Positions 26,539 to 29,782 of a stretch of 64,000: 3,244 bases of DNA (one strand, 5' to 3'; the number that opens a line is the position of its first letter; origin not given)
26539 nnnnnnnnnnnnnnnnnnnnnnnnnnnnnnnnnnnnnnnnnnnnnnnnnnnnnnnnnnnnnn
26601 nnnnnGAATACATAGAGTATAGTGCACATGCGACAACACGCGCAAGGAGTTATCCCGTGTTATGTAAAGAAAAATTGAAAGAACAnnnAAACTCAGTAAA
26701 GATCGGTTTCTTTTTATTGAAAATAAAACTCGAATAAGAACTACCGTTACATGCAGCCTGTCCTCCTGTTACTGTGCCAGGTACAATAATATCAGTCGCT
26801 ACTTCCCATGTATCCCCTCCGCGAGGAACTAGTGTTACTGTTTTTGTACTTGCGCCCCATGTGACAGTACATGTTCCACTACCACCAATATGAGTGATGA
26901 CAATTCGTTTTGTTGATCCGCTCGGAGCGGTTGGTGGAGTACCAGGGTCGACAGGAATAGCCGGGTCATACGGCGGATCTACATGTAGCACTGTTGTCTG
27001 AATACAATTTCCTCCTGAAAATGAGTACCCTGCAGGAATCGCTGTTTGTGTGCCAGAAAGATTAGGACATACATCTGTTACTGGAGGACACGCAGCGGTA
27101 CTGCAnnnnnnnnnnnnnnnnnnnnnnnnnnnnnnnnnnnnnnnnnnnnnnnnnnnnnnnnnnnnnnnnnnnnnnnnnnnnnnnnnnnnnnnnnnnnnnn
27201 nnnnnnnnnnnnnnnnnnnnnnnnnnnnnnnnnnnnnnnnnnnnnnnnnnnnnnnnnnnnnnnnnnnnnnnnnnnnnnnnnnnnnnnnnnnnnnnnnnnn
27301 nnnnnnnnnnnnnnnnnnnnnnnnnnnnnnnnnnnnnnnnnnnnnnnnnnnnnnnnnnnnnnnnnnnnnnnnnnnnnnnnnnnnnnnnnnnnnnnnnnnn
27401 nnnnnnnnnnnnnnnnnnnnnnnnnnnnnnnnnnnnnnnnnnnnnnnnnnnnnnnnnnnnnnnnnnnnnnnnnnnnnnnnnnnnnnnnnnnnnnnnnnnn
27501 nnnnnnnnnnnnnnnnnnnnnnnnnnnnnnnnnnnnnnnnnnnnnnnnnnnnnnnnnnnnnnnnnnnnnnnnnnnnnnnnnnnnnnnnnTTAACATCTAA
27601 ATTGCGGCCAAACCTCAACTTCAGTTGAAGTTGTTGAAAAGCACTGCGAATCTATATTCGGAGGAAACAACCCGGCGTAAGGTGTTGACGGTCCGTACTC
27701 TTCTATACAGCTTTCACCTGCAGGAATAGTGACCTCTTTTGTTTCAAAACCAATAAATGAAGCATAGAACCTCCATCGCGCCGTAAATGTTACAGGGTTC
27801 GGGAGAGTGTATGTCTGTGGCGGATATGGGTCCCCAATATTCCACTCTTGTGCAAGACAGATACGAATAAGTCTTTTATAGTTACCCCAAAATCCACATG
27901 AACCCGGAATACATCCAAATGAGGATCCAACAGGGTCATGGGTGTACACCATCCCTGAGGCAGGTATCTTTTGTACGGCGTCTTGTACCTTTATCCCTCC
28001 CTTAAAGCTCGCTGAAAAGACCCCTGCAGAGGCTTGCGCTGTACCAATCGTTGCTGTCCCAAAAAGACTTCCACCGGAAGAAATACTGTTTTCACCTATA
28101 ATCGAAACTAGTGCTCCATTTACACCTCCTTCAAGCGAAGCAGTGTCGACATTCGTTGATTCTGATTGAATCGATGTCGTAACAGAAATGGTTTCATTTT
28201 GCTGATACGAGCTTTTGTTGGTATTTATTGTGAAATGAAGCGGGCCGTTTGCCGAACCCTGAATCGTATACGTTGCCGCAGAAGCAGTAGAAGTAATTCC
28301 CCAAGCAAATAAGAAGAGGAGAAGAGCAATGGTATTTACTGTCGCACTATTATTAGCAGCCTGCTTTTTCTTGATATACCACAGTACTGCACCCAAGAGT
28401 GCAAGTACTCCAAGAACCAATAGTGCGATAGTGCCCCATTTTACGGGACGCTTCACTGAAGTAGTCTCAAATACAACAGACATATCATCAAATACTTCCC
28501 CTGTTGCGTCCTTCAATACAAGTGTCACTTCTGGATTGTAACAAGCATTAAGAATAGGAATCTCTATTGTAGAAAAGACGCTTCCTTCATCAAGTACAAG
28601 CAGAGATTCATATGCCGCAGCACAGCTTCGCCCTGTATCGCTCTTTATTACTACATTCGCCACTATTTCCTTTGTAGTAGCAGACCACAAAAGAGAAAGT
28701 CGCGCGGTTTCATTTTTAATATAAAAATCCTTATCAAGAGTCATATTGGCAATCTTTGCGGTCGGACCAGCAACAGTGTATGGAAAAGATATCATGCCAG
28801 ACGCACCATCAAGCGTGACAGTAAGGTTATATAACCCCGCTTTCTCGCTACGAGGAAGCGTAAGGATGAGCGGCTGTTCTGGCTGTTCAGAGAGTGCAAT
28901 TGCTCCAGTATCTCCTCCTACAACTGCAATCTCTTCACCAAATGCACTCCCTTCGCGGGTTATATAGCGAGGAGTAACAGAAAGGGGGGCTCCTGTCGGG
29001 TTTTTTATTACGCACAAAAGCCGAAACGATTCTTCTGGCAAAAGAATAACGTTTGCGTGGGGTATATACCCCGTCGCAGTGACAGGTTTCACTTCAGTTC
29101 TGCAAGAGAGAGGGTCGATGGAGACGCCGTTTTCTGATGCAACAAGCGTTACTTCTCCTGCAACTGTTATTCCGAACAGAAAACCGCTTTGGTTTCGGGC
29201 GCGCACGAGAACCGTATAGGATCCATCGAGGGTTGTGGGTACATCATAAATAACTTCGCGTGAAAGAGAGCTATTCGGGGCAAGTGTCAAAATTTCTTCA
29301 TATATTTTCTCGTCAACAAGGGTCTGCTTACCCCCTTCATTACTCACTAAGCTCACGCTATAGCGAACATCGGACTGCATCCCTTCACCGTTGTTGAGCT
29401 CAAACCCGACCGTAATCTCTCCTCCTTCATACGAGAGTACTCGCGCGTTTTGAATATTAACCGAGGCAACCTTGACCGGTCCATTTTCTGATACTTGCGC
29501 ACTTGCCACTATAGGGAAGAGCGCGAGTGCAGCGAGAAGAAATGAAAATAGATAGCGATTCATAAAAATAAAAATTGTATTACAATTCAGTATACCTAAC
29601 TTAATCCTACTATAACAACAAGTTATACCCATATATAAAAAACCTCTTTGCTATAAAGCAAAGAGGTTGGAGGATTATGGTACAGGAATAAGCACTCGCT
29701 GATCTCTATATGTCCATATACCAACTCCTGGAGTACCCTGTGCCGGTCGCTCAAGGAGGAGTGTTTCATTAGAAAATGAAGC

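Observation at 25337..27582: Two adjacent secreted Cys-rich proteins share a conserved C-terminal tail KKPIF[IT]EF-COOH and a preceding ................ module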

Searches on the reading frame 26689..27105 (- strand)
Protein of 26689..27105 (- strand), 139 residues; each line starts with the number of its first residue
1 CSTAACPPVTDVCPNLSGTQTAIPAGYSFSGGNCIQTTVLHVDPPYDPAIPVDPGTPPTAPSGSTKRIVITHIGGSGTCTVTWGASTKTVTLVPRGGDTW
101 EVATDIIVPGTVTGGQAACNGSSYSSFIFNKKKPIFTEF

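Call 13: find_homologous_proteins(query=window:26689-27105:-, max_evalue=0.01)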
Query seq(139 aa): 19 candidates shared short words with the query, none scored E <= 0.01.

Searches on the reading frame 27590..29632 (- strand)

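Call 3: search_protein_families(library=pfam, proteins=[window:27590-29632:-], max_evalue=0.1)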
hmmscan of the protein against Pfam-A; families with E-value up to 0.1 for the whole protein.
window:27590-29632:- (680 aa): 4 families
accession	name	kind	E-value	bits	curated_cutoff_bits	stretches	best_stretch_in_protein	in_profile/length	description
PF00746.26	Gram_pos_anchor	-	0.0037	17.6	20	1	400-424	16-40/43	LPXTG cell wall anchor motif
PF02752.27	Arrestin_C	-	0.019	15.7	27.7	1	462-496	2-35/137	Arrestin (or S-antigen), C-terminal domain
PF11797.14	WxLIP_HBD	-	0.056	13.8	28.9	0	74-148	44-116/138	WxL Interacting Protein, host binding domain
PF13567.11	DUF4131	-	0.063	13.4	31.6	0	401-461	7-62/165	Domain of unknown function (DUF4131)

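Call 7: search_protein_families(library=ncbifam, proteins=[window:27590-29632:-], max_evalue=0.1)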
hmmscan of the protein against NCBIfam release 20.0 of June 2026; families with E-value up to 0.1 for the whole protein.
window:27590-29632:- (680 aa): 1 family
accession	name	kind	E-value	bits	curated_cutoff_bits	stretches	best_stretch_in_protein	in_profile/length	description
NF033846.1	Rumino_NPXTG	domain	0.088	13.1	23.5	0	403-423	9-29/30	NPXTG-anchored protein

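Call 65: search_protein_families(library=phrogs, proteins=[window:27590-29632:-], max_evalue=0.01)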
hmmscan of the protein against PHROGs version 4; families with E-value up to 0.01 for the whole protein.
window:27590-29632:- (680 aa): 0 families
